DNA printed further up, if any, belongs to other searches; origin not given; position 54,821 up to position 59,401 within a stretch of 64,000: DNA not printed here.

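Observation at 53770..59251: Giant sequon-rich surface protein with a C-terminal anchor and cytoplasmic zinc-ribbon tail, co-oriented with UDP-sulfoquinovose synthase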

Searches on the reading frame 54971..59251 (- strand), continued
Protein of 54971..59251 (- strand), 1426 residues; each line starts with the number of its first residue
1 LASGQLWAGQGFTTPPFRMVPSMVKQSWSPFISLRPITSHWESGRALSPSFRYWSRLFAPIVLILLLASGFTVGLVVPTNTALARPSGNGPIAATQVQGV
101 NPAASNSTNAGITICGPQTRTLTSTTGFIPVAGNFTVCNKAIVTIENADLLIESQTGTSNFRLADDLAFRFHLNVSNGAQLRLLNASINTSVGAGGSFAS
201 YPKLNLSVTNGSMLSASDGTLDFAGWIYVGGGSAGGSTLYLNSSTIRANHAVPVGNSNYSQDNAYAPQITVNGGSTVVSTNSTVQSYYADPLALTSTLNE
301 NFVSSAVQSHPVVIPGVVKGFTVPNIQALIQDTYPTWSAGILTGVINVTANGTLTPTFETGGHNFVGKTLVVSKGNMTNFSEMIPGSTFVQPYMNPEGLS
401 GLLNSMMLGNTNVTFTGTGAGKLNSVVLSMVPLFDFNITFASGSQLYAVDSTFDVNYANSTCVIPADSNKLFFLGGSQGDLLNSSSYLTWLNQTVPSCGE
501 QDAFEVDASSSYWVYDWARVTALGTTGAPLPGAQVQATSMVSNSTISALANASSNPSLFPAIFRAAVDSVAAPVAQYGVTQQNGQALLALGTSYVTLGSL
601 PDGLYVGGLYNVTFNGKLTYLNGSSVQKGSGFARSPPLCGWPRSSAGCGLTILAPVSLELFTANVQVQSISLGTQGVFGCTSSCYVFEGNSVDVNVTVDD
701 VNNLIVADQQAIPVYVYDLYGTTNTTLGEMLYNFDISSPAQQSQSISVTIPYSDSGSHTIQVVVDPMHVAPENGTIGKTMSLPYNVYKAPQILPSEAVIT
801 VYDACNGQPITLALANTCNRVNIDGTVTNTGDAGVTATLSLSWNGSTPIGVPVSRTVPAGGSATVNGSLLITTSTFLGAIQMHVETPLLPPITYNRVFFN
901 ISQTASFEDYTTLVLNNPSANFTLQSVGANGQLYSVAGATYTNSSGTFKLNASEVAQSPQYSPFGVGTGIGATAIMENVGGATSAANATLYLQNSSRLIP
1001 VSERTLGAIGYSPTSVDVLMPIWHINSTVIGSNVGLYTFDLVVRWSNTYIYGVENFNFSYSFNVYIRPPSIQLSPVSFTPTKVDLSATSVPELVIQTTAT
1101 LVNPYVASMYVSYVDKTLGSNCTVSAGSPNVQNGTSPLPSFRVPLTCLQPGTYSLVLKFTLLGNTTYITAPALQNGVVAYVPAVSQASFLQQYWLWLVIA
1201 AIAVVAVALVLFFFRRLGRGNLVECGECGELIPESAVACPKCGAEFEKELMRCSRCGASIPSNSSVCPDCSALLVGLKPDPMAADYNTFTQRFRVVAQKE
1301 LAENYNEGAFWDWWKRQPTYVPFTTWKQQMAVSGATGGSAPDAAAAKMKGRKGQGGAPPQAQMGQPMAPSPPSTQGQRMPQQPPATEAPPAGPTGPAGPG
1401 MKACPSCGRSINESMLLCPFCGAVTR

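Call 75: search_protein_families(library=pfam, alignment_id=A2, max_evalue=0.05)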
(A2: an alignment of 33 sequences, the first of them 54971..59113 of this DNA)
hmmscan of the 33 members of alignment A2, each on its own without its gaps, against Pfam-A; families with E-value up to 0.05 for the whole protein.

A. member 1, window:54971-59113:- (1380 aa): 8 families
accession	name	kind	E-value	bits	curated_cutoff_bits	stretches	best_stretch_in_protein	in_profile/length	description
PF13240.11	Zn_Ribbon_1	-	4.1e-11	42.7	25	3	1179-1199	2-22/23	zinc-ribbon domain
PF12773.13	DZR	-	1.4e-09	38.4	27.3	1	1179-1224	1-44/45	Double zinc ribbon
PF13248.11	Zn_ribbon_3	-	3.6e-09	36.2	27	2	1355-1378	2-25/26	zinc-ribbon domain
PF17032.10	Zn_ribbon_15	-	5e-07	30.9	28.9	0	1189-1224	36-72/73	zinc-ribbon family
PF10571.15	UPF0547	-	1e-06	29.2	29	1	1356-1376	1-21/26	Uncharacterised protein family UPF0547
PF24460.1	DUF7575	-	0.00014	21.6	28.5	2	1355-1376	3-24/28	Domain of unknown function (DUF7575)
PF10146.14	zf-C4H2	-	0.0014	19.6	34.5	1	1308-1380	180-230/240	Zinc finger-containing protein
PF18912.6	DZR_2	-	0.0058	16.9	27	1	1178-1225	9-56/56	Double zinc ribbon domain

B. families by the number of members that match (of 33 scanned): 23 families
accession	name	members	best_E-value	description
PF13240.11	Zn_Ribbon_1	33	5.8e-15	zinc-ribbon domain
PF12773.13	DZR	33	5.7e-12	Double zinc ribbon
PF13248.11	Zn_ribbon_3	33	2.2e-11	zinc-ribbon domain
PF17032.10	Zn_ribbon_15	33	5.5e-11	zinc-ribbon family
PF10571.15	UPF0547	30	1.1e-08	Uncharacterised protein family UPF0547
PF18912.6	DZR_2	30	0.00061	Double zinc ribbon domain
PF24460.1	DUF7575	27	6e-05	Domain of unknown function (DUF7575)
PF07705.17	CARDB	11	0.00095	CARDB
PF22747.2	Zn_ribbon_DUF2089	10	0.00063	DUF2089 zinc ribbon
PF24463.1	DUF7577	7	2.9e-05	Domain of unknown function (DUF7577)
PF10146.14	zf-C4H2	2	0.0014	Zinc finger-containing protein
PF23933.1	DUF7269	2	0.0095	Family of unknown function (DUF7269)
PF24292.1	DUF7479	2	0.011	Domain of unknown function (DUF7479)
PF23580.1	Znf_XAF1_N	1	0.0098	XIAP-associated factor 1-like, N-terminal zinc finger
PF12669.12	FeoB_associated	1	0.013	FeoB-associated Cys-rich membrane protein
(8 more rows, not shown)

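Call 80: search_protein_families(library=pfam, proteins=[L015:3431-4891:+, L015:4941-6239:-, L015:6300-7133:+, L015:11920-13170:+, L015:13647-16721:+], max_evalue=0.0001)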
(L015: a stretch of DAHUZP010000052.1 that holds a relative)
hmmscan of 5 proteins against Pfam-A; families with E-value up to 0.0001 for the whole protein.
L015:3431-4891:+ (486 aa): 0 families

L015:4941-6239:- (432 aa): 0 families

L015:6300-7133:+ (277 aa): 0 families

L015:11920-13170:+ (416 aa): 4 families
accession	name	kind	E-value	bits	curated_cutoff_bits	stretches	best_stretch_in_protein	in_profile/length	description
PF00670.27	AdoHcyase_NAD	-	5.2e-51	173.4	27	1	183-343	1-161/162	S-adenosyl-L-homocysteine hydrolase, NAD binding domain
PF05221.23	AdoHcyase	-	1.5e-46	159.3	25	2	141-415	179-291/299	S-adenosyl-L-homocysteine hydrolase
PF02826.25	2-Hacid_dh_C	-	6.3e-10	39.1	25.1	1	203-303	34-137/178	D-isomer specific 2-hydroxyacid dehydrogenase, NAD binding domain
PF07991.19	KARI_N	-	6.3e-08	32.8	20.6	1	203-298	2-101/165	Acetohydroxy acid isomeroreductase, NADPH-binding domain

L015:13647-16721:+ (1024 aa): 1 family
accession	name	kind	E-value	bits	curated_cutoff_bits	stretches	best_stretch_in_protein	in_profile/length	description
PF03176.21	MMPL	-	7e-77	259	20.5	2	358-624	74-317/333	MMPL family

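Call 84: list_cluster_members(proteins=[P0067, P0069, P0075, P0077, P0080, P0085, P0090, P0143, P0155, P0160])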
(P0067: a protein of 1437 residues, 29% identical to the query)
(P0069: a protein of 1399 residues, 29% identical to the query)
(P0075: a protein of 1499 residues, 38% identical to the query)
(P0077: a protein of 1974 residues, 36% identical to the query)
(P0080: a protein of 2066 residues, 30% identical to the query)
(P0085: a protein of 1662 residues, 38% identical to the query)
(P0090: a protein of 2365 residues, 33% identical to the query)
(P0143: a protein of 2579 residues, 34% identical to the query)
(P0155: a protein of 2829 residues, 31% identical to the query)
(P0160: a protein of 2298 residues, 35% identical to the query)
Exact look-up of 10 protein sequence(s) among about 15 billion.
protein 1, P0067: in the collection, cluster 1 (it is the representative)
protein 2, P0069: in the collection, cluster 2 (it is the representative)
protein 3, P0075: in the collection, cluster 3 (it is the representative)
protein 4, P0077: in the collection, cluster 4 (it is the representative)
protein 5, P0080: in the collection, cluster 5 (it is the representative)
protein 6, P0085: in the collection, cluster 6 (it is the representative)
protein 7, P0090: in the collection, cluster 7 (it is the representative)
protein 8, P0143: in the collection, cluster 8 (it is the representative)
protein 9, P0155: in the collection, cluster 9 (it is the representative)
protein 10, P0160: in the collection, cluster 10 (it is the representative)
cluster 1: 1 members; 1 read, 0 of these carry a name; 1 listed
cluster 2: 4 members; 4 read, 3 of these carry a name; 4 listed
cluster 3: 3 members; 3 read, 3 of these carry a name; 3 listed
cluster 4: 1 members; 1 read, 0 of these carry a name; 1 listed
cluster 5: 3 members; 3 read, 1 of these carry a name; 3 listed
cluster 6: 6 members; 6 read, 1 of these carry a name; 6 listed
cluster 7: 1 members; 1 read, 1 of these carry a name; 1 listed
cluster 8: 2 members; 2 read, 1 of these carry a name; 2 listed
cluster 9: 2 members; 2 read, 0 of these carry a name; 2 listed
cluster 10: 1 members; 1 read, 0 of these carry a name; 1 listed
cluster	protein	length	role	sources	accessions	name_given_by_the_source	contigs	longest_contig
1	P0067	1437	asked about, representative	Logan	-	-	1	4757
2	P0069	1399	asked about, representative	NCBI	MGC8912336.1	MAG: CARDB domain-containing protein [Thermoplasmata archaeon]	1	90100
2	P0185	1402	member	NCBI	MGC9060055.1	MAG: CARDB domain-containing protein [Thermoplasmata archaeon]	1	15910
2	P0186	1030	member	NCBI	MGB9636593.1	MAG: CARDB domain-containing protein, partial [Thermoplasmata archaeon]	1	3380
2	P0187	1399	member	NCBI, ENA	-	-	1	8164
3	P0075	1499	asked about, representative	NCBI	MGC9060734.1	MAG: CARDB domain-containing protein, partial [Thermoplasmata archaeon]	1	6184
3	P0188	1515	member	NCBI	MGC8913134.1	MAG: CARDB domain-containing protein [Thermoplasmata archaeon]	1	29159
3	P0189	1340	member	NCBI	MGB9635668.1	MAG: CARDB domain-containing protein, partial [Thermoplasmata archaeon]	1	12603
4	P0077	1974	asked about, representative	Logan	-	-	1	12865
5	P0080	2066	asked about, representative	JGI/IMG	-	-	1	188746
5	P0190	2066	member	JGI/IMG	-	subtilase family serine protease/ribosomal protein L40E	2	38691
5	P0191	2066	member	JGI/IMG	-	-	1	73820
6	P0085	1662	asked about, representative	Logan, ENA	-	-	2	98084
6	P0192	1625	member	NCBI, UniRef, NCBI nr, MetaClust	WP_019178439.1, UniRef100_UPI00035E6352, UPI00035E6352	CARDB domain-containing protein [Methanomassiliicoccus luminyensis] | CARDB domain-containing protein n=1 Tax=Methanomassiliicoccus luminyensis TaxID=1080712 ... | status=active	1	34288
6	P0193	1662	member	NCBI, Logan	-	-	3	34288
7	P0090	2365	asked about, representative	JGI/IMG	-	subtilase family serine protease/ribosomal protein L40E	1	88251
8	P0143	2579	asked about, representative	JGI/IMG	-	-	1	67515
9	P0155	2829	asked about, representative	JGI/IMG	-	-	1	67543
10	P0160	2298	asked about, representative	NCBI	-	-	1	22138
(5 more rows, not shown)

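Call 90: list_cluster_members(proteins=[P0115, P0119, P0120, P0121, P0125, P0129, P0134, P0138, P0149, P0158])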
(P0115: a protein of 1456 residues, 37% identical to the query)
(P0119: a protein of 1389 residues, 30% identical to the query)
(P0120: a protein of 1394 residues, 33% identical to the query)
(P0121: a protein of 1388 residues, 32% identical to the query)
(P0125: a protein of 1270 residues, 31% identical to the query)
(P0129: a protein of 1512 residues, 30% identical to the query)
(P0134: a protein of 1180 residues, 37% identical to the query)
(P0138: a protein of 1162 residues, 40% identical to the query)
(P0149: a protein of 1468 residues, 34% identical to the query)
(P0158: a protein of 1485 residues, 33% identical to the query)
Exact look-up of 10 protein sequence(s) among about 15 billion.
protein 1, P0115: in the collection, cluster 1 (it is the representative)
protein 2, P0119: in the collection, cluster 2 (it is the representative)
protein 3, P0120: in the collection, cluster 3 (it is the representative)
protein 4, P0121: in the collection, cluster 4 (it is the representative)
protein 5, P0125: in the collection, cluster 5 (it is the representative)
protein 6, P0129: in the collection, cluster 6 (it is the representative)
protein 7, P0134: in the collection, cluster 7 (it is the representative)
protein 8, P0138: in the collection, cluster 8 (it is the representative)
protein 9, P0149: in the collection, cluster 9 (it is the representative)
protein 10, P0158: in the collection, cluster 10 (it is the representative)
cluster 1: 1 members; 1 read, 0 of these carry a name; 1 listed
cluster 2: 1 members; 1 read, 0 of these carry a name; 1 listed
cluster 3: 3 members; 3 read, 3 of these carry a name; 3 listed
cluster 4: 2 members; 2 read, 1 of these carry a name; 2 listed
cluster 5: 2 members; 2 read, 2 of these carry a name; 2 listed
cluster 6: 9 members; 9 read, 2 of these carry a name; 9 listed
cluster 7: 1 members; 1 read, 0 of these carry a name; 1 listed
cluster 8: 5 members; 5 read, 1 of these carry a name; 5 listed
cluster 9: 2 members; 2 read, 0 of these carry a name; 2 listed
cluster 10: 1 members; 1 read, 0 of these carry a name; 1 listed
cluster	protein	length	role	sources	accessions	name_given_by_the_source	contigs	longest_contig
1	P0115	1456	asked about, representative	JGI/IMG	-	-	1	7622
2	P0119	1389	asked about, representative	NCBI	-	-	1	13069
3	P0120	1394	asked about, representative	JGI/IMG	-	ribosomal protein L40E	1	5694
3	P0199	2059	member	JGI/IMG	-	ribosomal protein L40E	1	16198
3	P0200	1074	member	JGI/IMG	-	ribosomal protein L40E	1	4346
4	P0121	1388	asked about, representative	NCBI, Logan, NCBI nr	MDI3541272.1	MAG: hypothetical protein PWQ62_186 [Candidatus Methanomethylophilaceae archaeon] | hypothetical protein [Candidatus Methanomethylophilaceae archaeon]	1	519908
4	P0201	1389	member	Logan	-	-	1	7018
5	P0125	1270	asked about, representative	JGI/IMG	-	uncharacterized repeat protein (TIGR01451 family)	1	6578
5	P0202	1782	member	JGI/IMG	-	uncharacterized repeat protein (TIGR01451 family)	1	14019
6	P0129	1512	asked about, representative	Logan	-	-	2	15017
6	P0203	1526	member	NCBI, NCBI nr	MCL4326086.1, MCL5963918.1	MAG: zinc ribbon domain-containing protein [Candidatus Thermoplasmatota archaeon] | zinc ribbon domain-containing protein [Candidatus Thermoplasmatota archaeon]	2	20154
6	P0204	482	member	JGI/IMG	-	predicted amidophosphoribosyltransferase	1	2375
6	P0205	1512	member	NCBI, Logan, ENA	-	-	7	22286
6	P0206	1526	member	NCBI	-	-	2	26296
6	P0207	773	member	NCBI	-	-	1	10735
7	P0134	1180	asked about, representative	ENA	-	-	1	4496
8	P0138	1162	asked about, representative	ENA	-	-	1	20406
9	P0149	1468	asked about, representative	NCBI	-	-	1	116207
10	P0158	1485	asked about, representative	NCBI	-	-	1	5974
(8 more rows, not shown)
